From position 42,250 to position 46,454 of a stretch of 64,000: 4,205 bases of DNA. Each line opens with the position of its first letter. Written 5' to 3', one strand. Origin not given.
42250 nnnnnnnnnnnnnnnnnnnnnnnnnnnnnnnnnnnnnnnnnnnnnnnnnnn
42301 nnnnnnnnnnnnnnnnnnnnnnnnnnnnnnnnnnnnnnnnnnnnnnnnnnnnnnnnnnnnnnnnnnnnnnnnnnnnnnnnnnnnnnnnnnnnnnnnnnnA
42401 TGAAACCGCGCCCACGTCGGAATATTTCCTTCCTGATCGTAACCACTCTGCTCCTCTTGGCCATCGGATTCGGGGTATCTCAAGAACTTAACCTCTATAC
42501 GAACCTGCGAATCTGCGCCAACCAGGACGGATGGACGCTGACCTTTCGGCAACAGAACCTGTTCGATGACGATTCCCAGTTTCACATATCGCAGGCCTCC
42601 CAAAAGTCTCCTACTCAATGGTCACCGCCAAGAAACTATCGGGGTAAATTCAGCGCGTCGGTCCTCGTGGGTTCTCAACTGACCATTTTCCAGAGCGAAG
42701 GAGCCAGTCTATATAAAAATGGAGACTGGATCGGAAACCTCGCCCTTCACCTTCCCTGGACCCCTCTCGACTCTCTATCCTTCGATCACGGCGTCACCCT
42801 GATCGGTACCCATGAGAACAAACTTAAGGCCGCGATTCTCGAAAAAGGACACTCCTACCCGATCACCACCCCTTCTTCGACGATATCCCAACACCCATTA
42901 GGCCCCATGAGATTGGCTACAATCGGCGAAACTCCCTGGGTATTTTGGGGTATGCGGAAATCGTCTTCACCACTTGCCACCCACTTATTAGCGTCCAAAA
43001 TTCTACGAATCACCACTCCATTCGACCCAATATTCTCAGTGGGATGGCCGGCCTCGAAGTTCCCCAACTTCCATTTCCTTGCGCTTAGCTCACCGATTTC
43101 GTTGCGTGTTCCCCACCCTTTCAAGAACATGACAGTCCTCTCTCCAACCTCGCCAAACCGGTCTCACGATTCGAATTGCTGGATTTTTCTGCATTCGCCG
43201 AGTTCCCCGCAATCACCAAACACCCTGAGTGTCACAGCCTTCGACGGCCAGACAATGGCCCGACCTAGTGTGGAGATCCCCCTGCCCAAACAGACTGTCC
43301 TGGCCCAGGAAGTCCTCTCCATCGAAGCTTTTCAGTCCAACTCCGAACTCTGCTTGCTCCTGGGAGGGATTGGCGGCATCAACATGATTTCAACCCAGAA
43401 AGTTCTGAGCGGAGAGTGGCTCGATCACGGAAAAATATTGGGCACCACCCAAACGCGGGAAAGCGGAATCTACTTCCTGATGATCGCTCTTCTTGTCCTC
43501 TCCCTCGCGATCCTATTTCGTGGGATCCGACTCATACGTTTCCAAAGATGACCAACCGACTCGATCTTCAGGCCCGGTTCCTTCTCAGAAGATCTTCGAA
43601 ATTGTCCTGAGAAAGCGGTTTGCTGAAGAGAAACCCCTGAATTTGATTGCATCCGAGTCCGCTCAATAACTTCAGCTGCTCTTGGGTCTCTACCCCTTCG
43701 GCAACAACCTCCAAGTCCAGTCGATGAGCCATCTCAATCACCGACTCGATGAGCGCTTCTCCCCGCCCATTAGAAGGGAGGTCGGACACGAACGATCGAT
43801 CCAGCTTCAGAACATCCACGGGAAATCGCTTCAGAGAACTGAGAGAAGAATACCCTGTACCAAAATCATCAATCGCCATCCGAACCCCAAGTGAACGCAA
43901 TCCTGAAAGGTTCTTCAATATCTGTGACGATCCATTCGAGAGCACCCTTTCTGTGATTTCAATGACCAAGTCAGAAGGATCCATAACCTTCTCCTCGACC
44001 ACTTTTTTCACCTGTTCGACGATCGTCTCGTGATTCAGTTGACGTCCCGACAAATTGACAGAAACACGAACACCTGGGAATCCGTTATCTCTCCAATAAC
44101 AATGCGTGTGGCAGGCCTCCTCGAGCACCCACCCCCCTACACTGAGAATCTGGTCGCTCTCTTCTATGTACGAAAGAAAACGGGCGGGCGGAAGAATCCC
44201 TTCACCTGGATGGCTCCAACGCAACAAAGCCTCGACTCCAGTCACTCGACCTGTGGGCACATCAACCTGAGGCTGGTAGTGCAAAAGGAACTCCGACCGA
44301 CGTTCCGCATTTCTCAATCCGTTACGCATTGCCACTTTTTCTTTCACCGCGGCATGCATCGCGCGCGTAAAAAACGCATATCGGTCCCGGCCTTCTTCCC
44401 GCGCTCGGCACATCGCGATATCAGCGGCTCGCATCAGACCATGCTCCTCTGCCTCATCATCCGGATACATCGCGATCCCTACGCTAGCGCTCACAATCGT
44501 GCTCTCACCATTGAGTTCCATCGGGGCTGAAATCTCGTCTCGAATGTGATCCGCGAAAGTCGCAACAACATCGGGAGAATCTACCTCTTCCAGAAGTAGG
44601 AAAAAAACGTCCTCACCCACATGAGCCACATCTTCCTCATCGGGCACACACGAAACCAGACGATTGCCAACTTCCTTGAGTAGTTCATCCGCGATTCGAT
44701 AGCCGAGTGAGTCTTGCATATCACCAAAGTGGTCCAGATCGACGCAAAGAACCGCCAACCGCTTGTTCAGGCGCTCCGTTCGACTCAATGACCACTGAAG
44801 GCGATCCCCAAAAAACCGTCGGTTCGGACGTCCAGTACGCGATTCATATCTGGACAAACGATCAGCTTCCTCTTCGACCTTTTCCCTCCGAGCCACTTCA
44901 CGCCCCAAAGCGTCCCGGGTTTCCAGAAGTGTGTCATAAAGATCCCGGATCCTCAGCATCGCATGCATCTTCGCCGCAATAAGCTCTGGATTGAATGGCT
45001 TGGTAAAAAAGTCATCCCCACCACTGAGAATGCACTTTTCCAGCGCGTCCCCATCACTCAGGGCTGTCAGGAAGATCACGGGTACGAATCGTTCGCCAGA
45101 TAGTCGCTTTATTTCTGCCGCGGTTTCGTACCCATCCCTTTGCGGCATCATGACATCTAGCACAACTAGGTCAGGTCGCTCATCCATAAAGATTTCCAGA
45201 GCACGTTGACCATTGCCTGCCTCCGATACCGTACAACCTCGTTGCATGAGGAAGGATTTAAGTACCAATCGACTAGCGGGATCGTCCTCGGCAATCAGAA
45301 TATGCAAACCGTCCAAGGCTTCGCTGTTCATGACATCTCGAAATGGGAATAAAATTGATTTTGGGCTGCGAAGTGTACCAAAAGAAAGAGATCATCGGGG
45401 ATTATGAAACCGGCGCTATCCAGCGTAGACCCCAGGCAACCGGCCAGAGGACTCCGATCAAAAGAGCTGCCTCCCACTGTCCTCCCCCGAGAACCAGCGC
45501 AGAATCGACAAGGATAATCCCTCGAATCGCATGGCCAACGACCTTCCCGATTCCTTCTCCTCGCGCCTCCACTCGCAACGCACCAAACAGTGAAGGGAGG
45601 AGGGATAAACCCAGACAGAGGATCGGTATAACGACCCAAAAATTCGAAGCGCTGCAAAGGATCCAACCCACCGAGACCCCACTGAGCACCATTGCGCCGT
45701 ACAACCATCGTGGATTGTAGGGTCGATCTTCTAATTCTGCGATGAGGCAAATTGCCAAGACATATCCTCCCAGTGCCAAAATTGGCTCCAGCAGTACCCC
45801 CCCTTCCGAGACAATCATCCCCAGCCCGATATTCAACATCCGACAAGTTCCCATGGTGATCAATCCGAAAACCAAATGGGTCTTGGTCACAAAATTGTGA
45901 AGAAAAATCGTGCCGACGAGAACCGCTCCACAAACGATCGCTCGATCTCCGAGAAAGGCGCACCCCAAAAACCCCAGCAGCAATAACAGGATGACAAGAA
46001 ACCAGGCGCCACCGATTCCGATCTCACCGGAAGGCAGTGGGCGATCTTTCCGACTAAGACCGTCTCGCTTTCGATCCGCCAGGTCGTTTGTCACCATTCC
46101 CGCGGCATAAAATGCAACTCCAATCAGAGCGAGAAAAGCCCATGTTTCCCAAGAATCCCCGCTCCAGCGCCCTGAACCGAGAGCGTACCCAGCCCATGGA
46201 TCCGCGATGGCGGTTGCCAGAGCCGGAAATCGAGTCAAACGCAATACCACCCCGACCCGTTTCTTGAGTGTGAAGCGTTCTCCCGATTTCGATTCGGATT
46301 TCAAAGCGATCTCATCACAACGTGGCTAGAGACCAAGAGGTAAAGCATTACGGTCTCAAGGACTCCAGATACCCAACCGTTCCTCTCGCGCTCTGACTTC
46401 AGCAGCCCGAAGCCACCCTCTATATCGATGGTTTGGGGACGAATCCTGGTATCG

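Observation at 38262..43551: Coupled operon: TPR/HEAT lipoprotein, TolC-like channel and unknown bitopic membrane protein, without recognisable adaptor or inner-membrane pump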

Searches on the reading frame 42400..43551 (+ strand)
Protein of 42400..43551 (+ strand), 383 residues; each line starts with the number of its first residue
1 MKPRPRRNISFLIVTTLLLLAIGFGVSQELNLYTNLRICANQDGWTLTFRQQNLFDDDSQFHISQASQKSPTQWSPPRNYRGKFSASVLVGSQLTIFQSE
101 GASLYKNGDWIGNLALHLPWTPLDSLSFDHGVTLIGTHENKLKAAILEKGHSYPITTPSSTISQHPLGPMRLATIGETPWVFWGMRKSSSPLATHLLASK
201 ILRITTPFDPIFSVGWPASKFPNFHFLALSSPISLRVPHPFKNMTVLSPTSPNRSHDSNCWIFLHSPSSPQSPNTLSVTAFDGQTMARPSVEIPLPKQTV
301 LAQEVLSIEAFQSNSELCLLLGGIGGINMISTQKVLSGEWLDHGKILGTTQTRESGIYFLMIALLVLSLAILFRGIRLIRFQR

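Call 6: search_protein_families(library=pfam, proteins=[window:42400-43551:+], max_evalue=0.1)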
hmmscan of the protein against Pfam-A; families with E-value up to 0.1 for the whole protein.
window:42400-43551:+ (383 aa): 0 families

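Call 7: search_protein_families(library=ncbifam, proteins=[window:42400-43551:+], max_evalue=0.1)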
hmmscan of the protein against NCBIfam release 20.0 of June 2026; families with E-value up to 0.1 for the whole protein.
window:42400-43551:+ (383 aa): 0 families

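Call 9: find_homologous_proteins(query=window:42400-43551:+, max_evalue=0.001)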
Query window:42400-43551:+ (383 aa): 1 proteins with E <= 0.001 among 6089 candidates.
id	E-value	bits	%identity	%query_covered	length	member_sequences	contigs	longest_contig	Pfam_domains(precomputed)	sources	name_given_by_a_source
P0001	4.7e-232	788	91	100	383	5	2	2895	-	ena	-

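Call 17: search_protein_representatives(protein=window:42400-43551:+)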
Query: 383 residues. Proteins with E-value up to 0.001 (for the whole library): 3; up to 1e-10: 1; up to 1e-30: 1. The best 3 are listed.
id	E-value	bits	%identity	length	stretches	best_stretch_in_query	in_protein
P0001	1.5e-232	787.5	91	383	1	1-383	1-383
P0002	1.8e-08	50.0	22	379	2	4-187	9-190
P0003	1.8e-05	40.2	26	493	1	13-151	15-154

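Call 19: find_encoding_contigs(protein=P0002, flank=10000)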
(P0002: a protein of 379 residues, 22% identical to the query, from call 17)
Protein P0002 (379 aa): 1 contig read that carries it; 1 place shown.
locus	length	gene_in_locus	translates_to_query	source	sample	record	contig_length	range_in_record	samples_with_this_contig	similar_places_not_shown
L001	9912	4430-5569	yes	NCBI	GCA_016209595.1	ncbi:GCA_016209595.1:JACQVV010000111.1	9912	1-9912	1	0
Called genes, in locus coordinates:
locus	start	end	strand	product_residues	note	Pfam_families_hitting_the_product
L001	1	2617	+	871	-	PF07719:TPR_2 (faint), PF13432:TPR_16 (faint), PF13174:TPR_6 (faint), PF13646:HEAT_2 (weak)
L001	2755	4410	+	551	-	PF02321:OEP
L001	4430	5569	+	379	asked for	-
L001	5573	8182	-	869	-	-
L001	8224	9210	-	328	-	PF01040:UbiA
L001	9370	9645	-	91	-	-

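Call 20: find_encoding_contigs(protein=P0003, flank=10000)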
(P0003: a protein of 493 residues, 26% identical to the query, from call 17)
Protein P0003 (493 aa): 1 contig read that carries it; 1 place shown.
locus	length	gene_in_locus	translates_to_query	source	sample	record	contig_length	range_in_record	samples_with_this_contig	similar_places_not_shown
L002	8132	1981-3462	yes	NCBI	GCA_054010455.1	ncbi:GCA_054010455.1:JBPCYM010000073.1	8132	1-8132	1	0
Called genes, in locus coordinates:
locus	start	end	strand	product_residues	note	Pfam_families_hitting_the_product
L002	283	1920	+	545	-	PF02321:OEP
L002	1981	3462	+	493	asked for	PF06271:RDD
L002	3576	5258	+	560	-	PF09092:Lyase_N, PF09093:Lyase_catalyt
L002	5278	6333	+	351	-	PF02278:Lyase_8, PF02884:Lyase_8_C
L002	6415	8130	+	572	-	?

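Call 21: predict_structure(protein=window:42400-43551:+)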
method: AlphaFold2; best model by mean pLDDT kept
length: 383 residues; sequences in the alignment: 1
mean_pLDDT: 37.7   pTM: 0.22
mean pLDDT of the five models: 37.7, 34.1, 33.6, 32.3, 31.2
residues with pLDDT >= 90: 0; 70-90: 36; 50-70: 20; < 50: 327
segments of 3 or more residues with pLDDT < 50: 29-351
pLDDT, mean of each block of 10 residues (from residue 1): 60 76 58 35 33 34 30 33 34 33 30 29 29 27 28 29 32 32 32 27 25 28 30 28 29 31 34 38 37 35 24 30 34 37 40 60 81 83 65
secondary structure, 60 per line:
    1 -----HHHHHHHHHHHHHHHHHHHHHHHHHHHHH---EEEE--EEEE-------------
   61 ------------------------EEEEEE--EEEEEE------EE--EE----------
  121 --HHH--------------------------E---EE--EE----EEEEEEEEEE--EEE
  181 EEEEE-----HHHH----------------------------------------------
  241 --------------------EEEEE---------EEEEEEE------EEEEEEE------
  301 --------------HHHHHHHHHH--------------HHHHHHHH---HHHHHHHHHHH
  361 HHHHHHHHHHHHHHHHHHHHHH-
elements in order: H6-34 E38-41 E44-47 E85-90 E93-98 E166-175 E178-185 H191-194 E261-265 E275-281 E288-294 H315-324 H339-346 H350-382

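Call 36: find_homologous_proteins(query=A4, max_evalue=0.01)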
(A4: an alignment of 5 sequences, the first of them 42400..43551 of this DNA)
Query A4 (5 sequences) (383 aa, profile of the alignment): 3 proteins with E <= 0.01 among 8000 candidates.
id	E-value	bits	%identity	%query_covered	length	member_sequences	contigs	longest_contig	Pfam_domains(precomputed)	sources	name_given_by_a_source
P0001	1.4e-161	556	91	100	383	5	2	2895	-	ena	-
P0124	4.5e-138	478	23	43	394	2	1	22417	-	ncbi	-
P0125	3.6e-101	357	20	38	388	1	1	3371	-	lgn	-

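Call 37: find_encoding_contigs(protein=P0125, flank=5000)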
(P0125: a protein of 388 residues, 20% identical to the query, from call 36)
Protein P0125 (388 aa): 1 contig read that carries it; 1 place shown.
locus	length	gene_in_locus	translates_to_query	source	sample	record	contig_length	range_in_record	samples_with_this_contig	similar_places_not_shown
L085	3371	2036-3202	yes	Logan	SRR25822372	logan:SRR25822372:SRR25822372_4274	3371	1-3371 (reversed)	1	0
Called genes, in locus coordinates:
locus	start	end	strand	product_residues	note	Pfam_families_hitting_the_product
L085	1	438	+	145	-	?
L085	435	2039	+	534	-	PF02321:OEP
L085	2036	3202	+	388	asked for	-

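Call 38: find_encoding_contigs(protein=P0001, flank=5000)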
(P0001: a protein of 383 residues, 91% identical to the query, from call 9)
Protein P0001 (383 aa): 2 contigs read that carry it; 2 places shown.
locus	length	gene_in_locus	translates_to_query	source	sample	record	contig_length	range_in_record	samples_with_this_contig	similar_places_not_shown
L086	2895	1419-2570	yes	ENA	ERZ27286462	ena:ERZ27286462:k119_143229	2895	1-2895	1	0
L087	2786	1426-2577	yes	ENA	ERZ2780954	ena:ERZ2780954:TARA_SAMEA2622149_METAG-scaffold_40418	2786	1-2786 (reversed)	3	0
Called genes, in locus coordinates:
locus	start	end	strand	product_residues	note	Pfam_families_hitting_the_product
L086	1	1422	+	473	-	?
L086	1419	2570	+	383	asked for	-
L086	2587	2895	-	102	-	?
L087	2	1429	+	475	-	?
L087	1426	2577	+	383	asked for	-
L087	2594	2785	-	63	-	?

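Call 44: search_protein_families(library=pfam, proteins=[L001:80-1000:+, window:42400-43551:+, P0124, P0125, P0002, P0003], max_evalue=10)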
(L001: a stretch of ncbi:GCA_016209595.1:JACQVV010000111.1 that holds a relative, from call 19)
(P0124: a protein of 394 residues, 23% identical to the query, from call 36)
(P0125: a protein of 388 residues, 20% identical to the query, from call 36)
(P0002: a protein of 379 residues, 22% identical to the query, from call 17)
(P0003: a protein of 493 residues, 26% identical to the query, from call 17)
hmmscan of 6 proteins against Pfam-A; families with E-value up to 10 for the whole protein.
L001:80-1000:+ (307 aa): 1 family
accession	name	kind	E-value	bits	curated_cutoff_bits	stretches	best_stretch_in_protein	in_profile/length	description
PF13521.12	AAA_28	-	0.081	13.6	27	1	206-261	19-73/164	AAA domain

window:42400-43551:+ (383 aa): 0 families

P0124 (394 aa): 1 family
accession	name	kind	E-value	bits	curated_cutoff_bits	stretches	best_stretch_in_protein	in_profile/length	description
PF11239.13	DUF3040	-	4.8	8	24.7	1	11-41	39-71/84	Protein of unknown function (DUF3040)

P0125 (388 aa): 0 families

P0002 (379 aa): 1 family
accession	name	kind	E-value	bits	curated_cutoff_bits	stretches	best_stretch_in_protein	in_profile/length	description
PF11239.13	DUF3040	-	0.5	11.1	24.7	1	6-36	40-70/84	Protein of unknown function (DUF3040)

P0003 (493 aa): 1 family
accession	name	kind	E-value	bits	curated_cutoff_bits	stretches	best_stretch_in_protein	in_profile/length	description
PF06271.18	RDD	-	6.2e-15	56.1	24.1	1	354-477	1-136/137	RDD family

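Call 51: predict_structure(alignment_id=A5)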
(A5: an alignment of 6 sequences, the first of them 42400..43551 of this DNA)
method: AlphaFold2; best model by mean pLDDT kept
length: 383 residues; sequences in the alignment: 6
mean_pLDDT: 76.1   pTM: 0.78
mean pLDDT of the five models: 76.1, 74.6, 71.1, 69.7, 45.8
residues with pLDDT >= 90: 86; 70-90: 167; 50-70: 92; < 50: 38
segments of 3 or more residues with pLDDT < 50: 1-3, 207-224, 251-255, 299-302, 378-383
pLDDT, mean of each block of 10 residues (from residue 1): 54 68 64 89 90 73 91 90 88 87 90 86 82 86 82 72 64 86 82 88 58 43 63 85 86 55 78 76 74 69 76 89 88 87 81 61 68 56 37
secondary structure, 60 per line:
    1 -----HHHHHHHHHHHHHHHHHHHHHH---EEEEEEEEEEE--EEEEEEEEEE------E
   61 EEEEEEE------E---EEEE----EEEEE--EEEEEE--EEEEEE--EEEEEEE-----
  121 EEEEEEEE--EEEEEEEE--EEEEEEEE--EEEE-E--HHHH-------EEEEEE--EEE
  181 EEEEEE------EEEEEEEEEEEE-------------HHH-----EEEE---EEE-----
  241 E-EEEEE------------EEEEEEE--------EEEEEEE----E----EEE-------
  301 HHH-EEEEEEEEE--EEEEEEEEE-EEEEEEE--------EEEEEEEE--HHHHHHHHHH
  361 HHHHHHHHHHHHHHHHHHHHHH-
elements in order: H6-27 E31-41 E44-53 E60-67 E78-81 E86-90 E93-98 E101-106 E109-115 E121-128 E131-138 E141-148 E151-154 H159-162 E170-175 E178-186 E193-204 E226-229 E233-235 E243-247 E260-266 E275-281 E291-293 E305-313 E316-324 E326-332 E341-348 H351-382

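Call 56: fold_search(model_id=the predicted structure, library=pdb)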
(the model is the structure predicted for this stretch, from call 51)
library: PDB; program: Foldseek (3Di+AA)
matches with E <= 10: 1366; with E <= 0.001: 416
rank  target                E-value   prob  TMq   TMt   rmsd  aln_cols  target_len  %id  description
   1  9hjm_H                1.9e-07  1.00  0.47  0.43   6.9       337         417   12  Porphyromonas gingivalis BAM complex (released 2025-11-19)
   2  9n6z_LT               8.4e-07  1.00  0.40  0.21   9.3       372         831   10  SSU processome maturation and disassembly, State D (released 2025-11-05)
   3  1ve6_A                9.3e-07  1.00  0.41  0.30   8.8       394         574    9  Crystal structure of an acylpeptide hydrolase/esterase from Aeropyrum pernix K1 (released 2004-11-02)
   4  6rxt_UU               1.1e-06  1.00  0.39  0.19  10.8       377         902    9  Cryo-EM structure of the 90S pre-ribosome (Kre33-Noc4) from Chaetomium thermophilum, state A (released 2019-08-14)
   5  1ve7_A                1.3e-06  1.00  0.41  0.30   8.7       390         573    9  Crystal structure of an acylpeptide hydrolase/esterase from Aeropyrum pernix K1 in complex with p-nitrophenyl phosphat (released 2004-11-02)
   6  5muk                  1.9e-06  1.00  0.46  0.47   8.5       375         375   11  Glycoside Hydrolase BT3686 (released 2017-04-26)
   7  4k3y_A                2.1e-06  1.00  0.40  0.43  10.6       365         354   12  Crystal structure of a subtype N11 neuraminidase-like protein of A/flat-faced bat/Peru/033/2010 (H18N11) (released 2013-10-23)
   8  9n6v_LT               2.5e-06  1.00  0.40  0.20  10.1       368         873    9  SSU processome maturation and disassembly, State A (released 2025-11-05)
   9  9n77_LT               2.5e-06  1.00  0.38  0.20  10.4       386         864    9  SSU processome maturation and disassembly, State K (released 2025-11-05)
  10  3o4h_C                2.6e-06  1.00  0.39  0.29   9.0       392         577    9  Structure and Catalysis of Acylaminoacyl Peptidase (released 2010-11-17)
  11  7xvr_A                2.9e-06  1.00  0.42  0.41  12.5       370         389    9  Structure of neuraminidase from influenza B-like viruses derived from spiny eel (released 2023-02-15)
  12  8tid_w                3.4e-06  1.00  0.41  0.16  16.1       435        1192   10  Combined linker domain of N-DRC and associated proteins Tetrahymena (released 2023-09-27)
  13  5mul                  3.8e-06  1.00  0.45  0.45   9.5       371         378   10  Glycoside Hydrolase BT3686 bound to Glucuronic Acid (released 2017-04-26)
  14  7e7v_B                4.4e-06  1.00  0.44  0.58   6.6       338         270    8  Crystal structure of RSL mutant in complex with sugar Ligand (released 2021-04-14)
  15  9n73_LT               4.4e-06  1.00  0.39  0.20  10.8       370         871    9  SSU processome maturation and disassembly, State G (released 2025-10-29)
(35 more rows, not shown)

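Call 69: search_protein_families(library=pfam, proteins=[L001:5573-8182:-], max_evalue=0.01)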
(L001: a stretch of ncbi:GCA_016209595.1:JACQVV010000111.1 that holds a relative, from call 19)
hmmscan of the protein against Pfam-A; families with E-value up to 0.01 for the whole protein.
L001:5573-8182:- (869 aa): 0 families

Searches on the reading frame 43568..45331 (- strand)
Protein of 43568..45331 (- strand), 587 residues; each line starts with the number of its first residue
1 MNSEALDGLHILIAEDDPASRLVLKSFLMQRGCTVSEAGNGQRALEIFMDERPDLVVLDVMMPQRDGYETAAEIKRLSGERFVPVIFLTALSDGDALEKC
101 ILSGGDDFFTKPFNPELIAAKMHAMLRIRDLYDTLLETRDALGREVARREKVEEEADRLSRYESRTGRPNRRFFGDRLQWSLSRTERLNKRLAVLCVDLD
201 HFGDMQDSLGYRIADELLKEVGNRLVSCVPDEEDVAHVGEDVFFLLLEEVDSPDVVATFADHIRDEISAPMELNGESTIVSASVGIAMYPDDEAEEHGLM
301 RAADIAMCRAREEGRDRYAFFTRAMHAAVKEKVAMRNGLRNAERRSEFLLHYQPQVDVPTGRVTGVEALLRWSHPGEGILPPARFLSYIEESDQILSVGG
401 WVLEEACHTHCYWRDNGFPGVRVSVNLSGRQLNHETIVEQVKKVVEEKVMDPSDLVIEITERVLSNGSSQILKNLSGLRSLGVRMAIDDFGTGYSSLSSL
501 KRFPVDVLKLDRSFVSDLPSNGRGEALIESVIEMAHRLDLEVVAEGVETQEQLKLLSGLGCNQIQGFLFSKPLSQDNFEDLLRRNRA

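Call 6: search_protein_families(library=pfam, proteins=[window:43568-45331:-], max_evalue=0.1)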
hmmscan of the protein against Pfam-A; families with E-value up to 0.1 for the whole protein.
window:43568-45331:- (587 aa): 4 families
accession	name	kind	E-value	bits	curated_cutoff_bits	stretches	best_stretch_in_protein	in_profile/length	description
PF00563.25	EAL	-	3.1e-74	249.8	31.3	1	338-572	3-236/236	EAL domain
PF00990.26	GGDEF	-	1.4e-31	109.9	23.8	1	165-317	6-161/161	Diguanylate cyclase, GGDEF domain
PF00072.30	Response_reg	-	3e-26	92.2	30.2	1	11-121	1-109/111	Response regulator receiver domain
PF22335.1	Cas10-Cmr2_palm2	-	0.013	16.1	27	0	239-318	59-132/133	Cas10/Cmr2, second palm domain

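Call 7: search_protein_families(library=ncbifam, proteins=[window:43568-45331:-], max_evalue=0.1)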
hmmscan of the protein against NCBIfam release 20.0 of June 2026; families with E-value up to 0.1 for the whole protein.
window:43568-45331:- (587 aa): 124 families (the best 25 are shown)
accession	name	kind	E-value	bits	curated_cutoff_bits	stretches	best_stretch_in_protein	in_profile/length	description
NF045675.1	PhdiestaseDibA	equivalog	2.5e-121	406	980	1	150-577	193-620/623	phosphodiesterase DibA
NF007474.0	PRK10060.1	equivalog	1.8e-105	353.6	782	1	145-586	222-658/663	cyclic di-GMP phosphodiesterase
NF008467.0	PRK11359.1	equivalog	3.4e-99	332.9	857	1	148-578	364-788/800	oxygen-sensing cyclic-di-GMP phosphodiesterase DosP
NF053781.1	cdiGMPphdstlr2612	equivalog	1.9e-93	314.1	1600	1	139-584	819-1267/1268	Tlr1612 family c-di-GMP phosphodiesterase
NF052458.1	PhdiestGepA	equivalog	5.8e-92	309.3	1200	1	192-577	451-836/840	phosphodiesterase GepA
NF008807.1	PRK11829.1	equivalog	1.2e-77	261.5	733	1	150-579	232-659/670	biofilm formation regulator HmsP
NF052596.1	RR_EAL_PvrR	equivalog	4.5e-64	216.5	580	2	327-585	133-392/398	response regulator cyclic di-GMP phosphodiesterase PvrR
NF007298.0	PRK09776.1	equivalog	1.4e-55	188.7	1135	1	160-574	684-1098/1111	diguanylate cyclase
NF007839.0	PRK10551.1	equivalog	8.1e-55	186.3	461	1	339-583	268-511/518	cyclic di-GMP phosphodiesterase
NF007135.0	PRK09581.1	equivalog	1e-45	156.5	474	2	10-151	4-144/457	PleD family two-component system response regulator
NF045673.1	c-di-GMPRcptLapD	equivalog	8.2e-36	123.5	1020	1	145-573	225-645/647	cyclic di-GMP receptor LapD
NF047654.1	DiguCycDgcRLepto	equivalog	1.6e-31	109.3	500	2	10-163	4-162/295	diguanylate cyclase DgcR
NF008281.1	PRK11059.1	equivalog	4.5e-29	101.2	663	1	163-572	224-629/633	RNase E specificity factor CsrD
NF007423.1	PRK09966.1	equivalog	4.3e-28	98.3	325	1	163-310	242-389/390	diguanylate cyclase DgcN/YfiN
NF045944.1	ResRegRpaBCyano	equivalog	4.4e-26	91.7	330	1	12-130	1-116/229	response regulator transcription factor RpaB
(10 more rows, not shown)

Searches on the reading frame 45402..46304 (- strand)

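Call 74: search_protein_families(library=pfam, proteins=[window:45402-46304:-], max_evalue=0.00001)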
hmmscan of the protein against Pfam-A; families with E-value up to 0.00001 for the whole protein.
window:45402-46304:- (300 aa): 1 family
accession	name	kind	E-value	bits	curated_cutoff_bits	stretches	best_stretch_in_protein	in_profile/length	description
PF01040.23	UbiA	-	4.8e-14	52.7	34.2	1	38-183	7-152/250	UbiA prenyltransferase family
